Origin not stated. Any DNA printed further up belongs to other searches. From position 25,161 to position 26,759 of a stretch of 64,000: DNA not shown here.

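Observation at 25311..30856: Arn-like five-gene module for a lipid-linked aminosugar modification in an apparently actinobacterial genome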

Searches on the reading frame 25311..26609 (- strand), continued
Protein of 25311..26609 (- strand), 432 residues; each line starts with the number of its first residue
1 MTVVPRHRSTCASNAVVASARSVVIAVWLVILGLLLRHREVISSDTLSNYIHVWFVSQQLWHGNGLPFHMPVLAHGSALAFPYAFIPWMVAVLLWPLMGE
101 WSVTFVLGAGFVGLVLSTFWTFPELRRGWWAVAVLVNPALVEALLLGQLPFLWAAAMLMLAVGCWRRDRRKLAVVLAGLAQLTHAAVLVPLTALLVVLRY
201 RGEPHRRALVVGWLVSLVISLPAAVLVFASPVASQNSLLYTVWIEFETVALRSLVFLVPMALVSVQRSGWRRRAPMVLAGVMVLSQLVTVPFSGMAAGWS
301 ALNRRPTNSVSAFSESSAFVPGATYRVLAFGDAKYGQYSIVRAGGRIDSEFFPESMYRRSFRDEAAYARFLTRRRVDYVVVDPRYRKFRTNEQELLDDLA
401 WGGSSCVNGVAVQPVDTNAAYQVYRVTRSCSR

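Call 32: find_related_loci(query=A1, collection=genome_contigs, flank=10000)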
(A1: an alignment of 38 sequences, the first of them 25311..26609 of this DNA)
Query A1 (432 aa) in genome_contigs; peptide patterns used: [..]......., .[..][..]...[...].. (x = any residue, [..] = any of these).
213 stretches matched a pattern; 129 encode a relative of the query (tblastn E <= 1e-3); the best 80 are kept; 79 distinct loci.
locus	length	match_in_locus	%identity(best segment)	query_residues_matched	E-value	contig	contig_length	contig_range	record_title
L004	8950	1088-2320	84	20-430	0e+0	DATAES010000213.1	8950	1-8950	MAG TPA_asm: Acidimicrobiales bacterium isolate SMAG_U6783 k141_5494539, whole genome shotgun sequence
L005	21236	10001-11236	75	20-431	0e+0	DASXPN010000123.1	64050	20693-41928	MAG TPA_asm: Acidimicrobiales bacterium isolate SMAG_U5409 k141_725569, whole genome shotgun sequence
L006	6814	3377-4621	67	19-431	0e+0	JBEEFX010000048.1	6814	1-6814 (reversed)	MAG: Acidimicrobiaceae bacterium isolate BP_91 scaffold_2032153, whole genome shotgun sequence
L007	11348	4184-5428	65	19-431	9e-180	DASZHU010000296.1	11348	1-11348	MAG TPA_asm: Acidimicrobiales bacterium isolate SMAG_U6584 k141_4868103, whole genome shotgun sequence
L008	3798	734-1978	60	20-431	9e-174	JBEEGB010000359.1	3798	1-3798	MAG: Acidimicrobiaceae bacterium isolate BP_88 scaffold_2821276, whole genome shotgun sequence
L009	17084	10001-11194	64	36-431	2e-162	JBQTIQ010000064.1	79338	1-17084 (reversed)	MAG: Acidimicrobiia bacterium isolate SAW267 c_000000120286, whole genome shotgun sequence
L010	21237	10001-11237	76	20-431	8e-178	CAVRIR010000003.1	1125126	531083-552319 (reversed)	MAG: uncultured Acidimicrobiia bacterium isolate MFD05841.bin.1.39 genome assembly, contig: contig_18280, whole genome s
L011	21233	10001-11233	91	20-430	0e+0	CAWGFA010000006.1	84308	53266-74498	MAG: uncultured Acidimicrobiia bacterium isolate MFD05841.bin.2.7 genome assembly, contig: contig_130172, whole genome s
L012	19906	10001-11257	57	12-431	1e-145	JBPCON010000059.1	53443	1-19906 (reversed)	MAG: Acidimicrobiales bacterium isolate TH_ant_mag_157 S1Ck127_6897711_flag_0_multi_11.9959_len_53443, whole genome shot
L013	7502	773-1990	60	24-430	2e-144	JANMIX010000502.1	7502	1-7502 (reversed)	MAG: Acidimicrobiia bacterium isolate OTE_64_metabat_95 OTE_64_k141_289100, whole genome shotgun sequence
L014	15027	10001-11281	47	7-430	2e-119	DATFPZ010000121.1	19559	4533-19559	MAG TPA_asm: Acidimicrobiia bacterium isolate SMAG_U9316 k141_288657, whole genome shotgun sequence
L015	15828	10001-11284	47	5-430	3e-118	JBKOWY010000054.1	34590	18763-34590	MAG: Actinomycetota bacterium isolate GM_EKS_MAG_00003 GM_EKS_000000179068, whole genome shotgun sequence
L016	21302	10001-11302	49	14-430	4e-117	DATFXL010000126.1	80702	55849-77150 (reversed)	MAG TPA_asm: Acidimicrobiia bacterium isolate SMAG_U9516 k141_8862128, whole genome shotgun sequence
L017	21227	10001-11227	48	23-430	2e-116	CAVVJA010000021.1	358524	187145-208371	MAG: uncultured Actinomycetota bacterium isolate MFD02199.bin.2.108 genome assembly, contig: contig_86978, whole genome 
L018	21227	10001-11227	47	23-430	9e-116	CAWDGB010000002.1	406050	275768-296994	MAG: uncultured Actinomycetota bacterium isolate MFD06298.bin.1.10 genome assembly, contig: contig_12703, whole genome s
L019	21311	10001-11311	49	4-428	2e-115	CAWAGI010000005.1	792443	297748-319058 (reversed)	MAG: uncultured Actinomycetes bacterium isolate MFD04944.bin.2.34 genome assembly, contig: contig_41223, whole genome sh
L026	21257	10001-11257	48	23-430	5e-111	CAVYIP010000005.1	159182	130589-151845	MAG: uncultured Actinomycetes bacterium isolate MFD05088.bin.2.106 genome assembly, contig: contig_22291, whole genome s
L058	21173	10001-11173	44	32-426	1e-99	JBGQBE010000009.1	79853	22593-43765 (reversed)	MAG: Dehalococcoidia bacterium isolate OBJ2_061818_130_14 k141_721489_length_79853_cov_15.5084, whole genome shotgun seq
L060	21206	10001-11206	43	22-430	6e-99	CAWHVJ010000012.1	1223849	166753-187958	MAG: uncultured bacterium isolate MFD02416.bin.1.164 genome assembly, contig: contig_6839, whole genome shotgun sequence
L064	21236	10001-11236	45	28-432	3e-97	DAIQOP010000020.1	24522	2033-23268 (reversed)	MAG TPA_asm: Actinomycetota bacterium isolate CTOTU10851 NODE_327_length_24522_cov_5.024972, whole genome shotgun sequen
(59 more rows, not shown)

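Call 36: search_protein_families(library=pfam, alignment_id=A1, max_evalue=1)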
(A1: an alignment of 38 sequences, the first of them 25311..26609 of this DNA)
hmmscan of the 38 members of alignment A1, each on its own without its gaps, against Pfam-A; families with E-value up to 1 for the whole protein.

A. member 1, window:25311-26609:- (432 aa): 0 families

B. families by the number of members that match (of 38 scanned): 11 families
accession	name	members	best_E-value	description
PF14897.12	EpsG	1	0.037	EpsG family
PF00274.25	Glycolytic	1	0.082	Fructose-bisphosphate aldolase class-I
PF05829.17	Adeno_PX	1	0.11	Adenovirus late L2 mu core protein (Protein X)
PF15608.11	PELOTA_1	1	0.11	PELOTA RNA binding domain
PF13678.12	Peptidase_M85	1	0.12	NFkB-p65-degrading zinc protease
PF11095.14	Gemin7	1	0.13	Gem-associated protein 7 (Gemin7)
PF11204.13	DUF2985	1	0.17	Protein of unknown function (DUF2985)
PF08052.16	PyrBI_leader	1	0.24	PyrBI operon leader peptide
PF19510.5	DUF6044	1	0.32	Protein of unknown function (DUF6044)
PF14145.11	YrhK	1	0.35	YrhK-like protein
PF24661.1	DUF7649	1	0.37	Domain of unknown function (DUF7649)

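Call 43: search_protein_families(library=pfam, proteins=[L058:2277-4379:-, L058:6513-7892:-, L058:7893-8609:-, L058:11222-12643:+, L060:11058-11945:+, L060:11942-13327:+, L060:15461-17518:+, L060:17439-18698:+, L018:11272-12222:+, L064:11254-11967:+], max_evalue=0.001)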
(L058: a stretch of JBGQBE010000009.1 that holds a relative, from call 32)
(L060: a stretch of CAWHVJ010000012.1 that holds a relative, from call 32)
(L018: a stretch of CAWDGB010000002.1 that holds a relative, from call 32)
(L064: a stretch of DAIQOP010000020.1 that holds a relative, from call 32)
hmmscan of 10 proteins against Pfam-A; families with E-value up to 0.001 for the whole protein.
L058:2277-4379:- (700 aa): 1 family
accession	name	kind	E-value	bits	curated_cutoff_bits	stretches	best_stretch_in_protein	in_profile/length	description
PF00535.33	Glycos_transf_2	-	5.1e-20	72.5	23.3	1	25-158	3-130/168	Glycosyl transferase family 2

L058:6513-7892:- (459 aa): 4 families
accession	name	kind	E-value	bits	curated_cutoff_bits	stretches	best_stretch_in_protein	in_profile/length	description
PF02518.31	HATPase_c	-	4.9e-26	91.8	26.4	1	346-455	2-110/111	Histidine kinase-, DNA gyrase B-, and HSP90-like ATPase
PF00512.31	HisKA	-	2.8e-14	53.3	26.9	1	237-301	2-65/66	His Kinase A (phospho-acceptor) domain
PF00672.30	HAMP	-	3.5e-08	34.1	25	1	181-231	4-52/53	HAMP domain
PF13581.12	HATPase_c_2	-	1.2e-06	29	27.4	1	342-450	24-125/127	Histidine kinase-like ATPase domain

L058:7893-8609:- (238 aa): 2 families
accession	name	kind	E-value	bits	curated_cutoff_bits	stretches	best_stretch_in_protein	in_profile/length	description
PF00072.30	Response_reg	-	7.5e-28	97.4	30.2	1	19-126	2-110/111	Response regulator receiver domain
PF00486.34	Trans_reg_C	-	2.8e-23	82.2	26.2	1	161-234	2-77/77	Transcriptional regulatory protein, C terminal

L058:11222-12643:+ (473 aa): 4 families
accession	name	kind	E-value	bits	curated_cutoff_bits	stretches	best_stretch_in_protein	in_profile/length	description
PF00211.25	Guanylate_cyc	-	3.3e-13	50.1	21.9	1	308-460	10-174/183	Adenylate and Guanylate cyclase catalytic domain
PF00561.26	Abhydrolase_1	-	1.8e-12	47.9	25.8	1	53-254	15-234/245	alpha/beta hydrolase fold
PF12146.15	Hydrolase_4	-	4.4e-10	39.7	27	1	63-254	30-228/239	Serine aminopeptidase, S33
PF12697.13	Abhydrolase_6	-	1.3e-07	32.9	26.3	1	54-257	14-203/217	Alpha/beta hydrolase family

L060:11058-11945:+ (295 aa): 2 families
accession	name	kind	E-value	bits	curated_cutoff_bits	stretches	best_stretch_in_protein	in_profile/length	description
PF00072.30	Response_reg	-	2.3e-29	102.2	30.2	1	79-188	1-111/111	Response regulator receiver domain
PF00486.34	Trans_reg_C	-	2.2e-23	82.5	26.2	1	219-294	1-77/77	Transcriptional regulatory protein, C terminal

L060:11942-13327:+ (461 aa): 3 families
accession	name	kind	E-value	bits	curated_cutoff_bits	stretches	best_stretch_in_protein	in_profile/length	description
PF02518.31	HATPase_c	-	4.4e-26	92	26.4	1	348-459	1-109/111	Histidine kinase-, DNA gyrase B-, and HSP90-like ATPase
PF00512.31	HisKA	-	1.6e-08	34.9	26.9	1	242-302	3-63/66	His Kinase A (phospho-acceptor) domain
PF18719.7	ArlS_N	-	1.2e-05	25.9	27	1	31-158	20-138/140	ArlS sensor domain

L060:15461-17518:+ (685 aa): 1 family
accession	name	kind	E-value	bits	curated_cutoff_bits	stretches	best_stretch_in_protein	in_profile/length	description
PF00535.33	Glycos_transf_2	-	7.7e-24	85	23.3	1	31-160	3-125/168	Glycosyl transferase family 2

L060:17439-18698:+ (419 aa): 1 family
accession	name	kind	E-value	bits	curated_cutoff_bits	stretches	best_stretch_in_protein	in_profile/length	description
PF07690.21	MFS_1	-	1.2e-27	97.2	33.4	2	41-380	2-347/347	Major Facilitator Superfamily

L018:11272-12222:+ (316 aa): 2 families
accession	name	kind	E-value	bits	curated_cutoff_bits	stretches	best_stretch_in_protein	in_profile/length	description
PF05653.20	Mg_trans_NIPA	-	1.2e-06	28.4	26.2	1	4-271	8-289/295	Magnesium transporter NIPA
PF00892.27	EamA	-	6.5e-06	26.9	28.2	1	46-115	65-134/135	EamA-like transporter family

L064:11254-11967:+ (237 aa): 1 family
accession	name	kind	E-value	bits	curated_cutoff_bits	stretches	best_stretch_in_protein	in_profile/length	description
PF20334.3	DUF6629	-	2e-28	100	27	1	18-222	1-197/209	Family of unknown function (DUF6629)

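Call 65: search_protein_representatives(alignment_id=A1)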
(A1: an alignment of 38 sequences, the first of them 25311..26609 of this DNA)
Query: 38 sequences, 440 profile positions. Proteins with E-value up to 0.001 (for the whole library): 332; up to 1e-10: 270; up to 1e-30: 144. The best 150 are listed.
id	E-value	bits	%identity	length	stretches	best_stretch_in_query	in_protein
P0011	3.1e-210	715.2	-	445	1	2-439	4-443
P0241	1.0e-197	673.9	-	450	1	4-438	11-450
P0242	2.5e-158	544.1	-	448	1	17-438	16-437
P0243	1.6e-151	521.7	-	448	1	10-438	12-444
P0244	1.9e-148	511.6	-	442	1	21-436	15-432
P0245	3.1e-145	501.0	-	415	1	24-438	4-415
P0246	1.1e-143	495.8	-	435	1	15-416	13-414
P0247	9.8e-141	486.1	-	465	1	19-438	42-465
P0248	1.1e-140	485.9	-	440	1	22-436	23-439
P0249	2.8e-139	481.4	-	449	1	14-434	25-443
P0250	6.5e-129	447.2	-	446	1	13-435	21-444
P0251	7.7e-123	427.2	-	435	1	20-410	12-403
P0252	1.6e-122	426.1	-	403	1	41-405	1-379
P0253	2.3e-121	422.3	-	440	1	10-438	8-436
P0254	8.3e-118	410.6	-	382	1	81-438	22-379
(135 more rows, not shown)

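Call 79: search_protein_families(library=pfam, proteins=[L016:9068-9916:+, L016:11450-13603:+, L016:7128-8000:+, L019:8925-9797:-, L019:11784-14057:+, L019:6931-8910:+, L026:9300-9878:+, L026:8619-9260:-, L026:12713-14140:-, L026:5266-7002:+], max_evalue=0.001)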
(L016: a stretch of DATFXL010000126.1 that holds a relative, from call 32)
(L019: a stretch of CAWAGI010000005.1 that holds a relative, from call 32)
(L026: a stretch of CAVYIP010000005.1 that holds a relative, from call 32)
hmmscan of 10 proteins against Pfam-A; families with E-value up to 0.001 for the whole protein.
L016:9068-9916:+ (282 aa): 3 families
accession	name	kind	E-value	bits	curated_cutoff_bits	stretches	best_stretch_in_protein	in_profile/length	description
PF00561.26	Abhydrolase_1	-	3.2e-26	92.9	25.8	1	31-265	2-244/245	alpha/beta hydrolase fold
PF12697.13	Abhydrolase_6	-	1.6e-15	58.8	26.3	1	44-271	13-216/217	Alpha/beta hydrolase family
PF12146.15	Hydrolase_4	-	1.2e-09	38.3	27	1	58-263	33-236/239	Serine aminopeptidase, S33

L016:11450-13603:+ (717 aa): 2 families
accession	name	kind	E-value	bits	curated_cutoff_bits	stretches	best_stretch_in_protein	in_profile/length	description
PF00912.28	Transgly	-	6.7e-56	189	27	1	63-249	2-177/178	Transglycosylase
PF00905.27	Transpeptidase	-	3.7e-22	79.3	22.1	1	345-574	2-242/299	Penicillin binding protein transpeptidase domain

L016:7128-8000:+ (290 aa): 1 family
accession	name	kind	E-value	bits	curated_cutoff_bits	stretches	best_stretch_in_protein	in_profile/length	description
PF00487.30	FA_desaturase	-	1.4e-17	64.7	29.7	1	41-236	5-227/253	Fatty acid desaturase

L019:8925-9797:- (290 aa): 1 family
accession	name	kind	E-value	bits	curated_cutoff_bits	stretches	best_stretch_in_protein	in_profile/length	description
PF01636.29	APH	-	2.1e-32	113.2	23.2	1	35-254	9-239/239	Phosphotransferase enzyme family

L019:11784-14057:+ (757 aa): 2 families
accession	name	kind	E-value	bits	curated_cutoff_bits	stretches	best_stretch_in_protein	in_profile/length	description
PF00912.28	Transgly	-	5.3e-24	85.1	27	1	36-142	83-177/178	Transglycosylase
PF00905.27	Transpeptidase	-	1.7e-21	77.2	22.1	1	238-467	2-242/299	Penicillin binding protein transpeptidase domain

L019:6931-8910:+ (659 aa): 1 family
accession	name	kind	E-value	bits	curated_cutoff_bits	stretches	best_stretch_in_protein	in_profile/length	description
PF07995.17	GSDH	-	6e-77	259.6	25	1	332-648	1-327/332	Glucose / Sorbosone dehydrogenase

L026:9300-9878:+ (192 aa): 0 families

L026:8619-9260:- (213 aa): 0 families

L026:12713-14140:- (475 aa): 4 families
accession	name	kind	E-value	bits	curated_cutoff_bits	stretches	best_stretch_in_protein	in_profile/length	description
PF13360.13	PQQ_2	-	1e-32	114.1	27.6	3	83-279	24-195/233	Outer membrane protein assembly factor BamB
PF01011.28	PQQ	-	5.6e-29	101.7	26.7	1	45-338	1-339/595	Glucose/ethanol/alcohol dehydrogenase, beta-propeller domain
PF13570.13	Beta-prop_ACSF4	-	1.9e-19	70.7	133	1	74-179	167-265/329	Beta-alanine-activating enzyme, beta-propeller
PF25293.1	Beta-prop_EMC1_N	-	0.00012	22.3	34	0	108-173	91-157/219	EMC1 N-terminal beta-propeller domain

L026:5266-7002:+ (578 aa): 5 families
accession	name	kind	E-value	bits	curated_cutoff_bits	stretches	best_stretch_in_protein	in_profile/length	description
PF00441.29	Acyl-CoA_dh_1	-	1.1e-32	113.7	22.4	1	297-445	2-147/150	Acyl-CoA dehydrogenase, C-terminal domain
PF02770.24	Acyl-CoA_dh_M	-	1.2e-14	54.6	33.3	1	175-275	2-96/97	Acyl-CoA dehydrogenase, middle domain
PF18158.6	AidB_N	-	7.5e-13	49.3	22.9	1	12-168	8-155/156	Adaptive response protein AidB N-terminal domain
PF08028.16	Acyl-CoA_dh_2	-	9.4e-10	39.3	22.7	1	313-431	3-128/134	Acyl-CoA dehydrogenase, C-terminal domain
PF22217.1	ACDH-11_C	-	9.8e-05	23.1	27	1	459-542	9-91/122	Acyl-CoA dehydrogenase 11 C-terminal domain-like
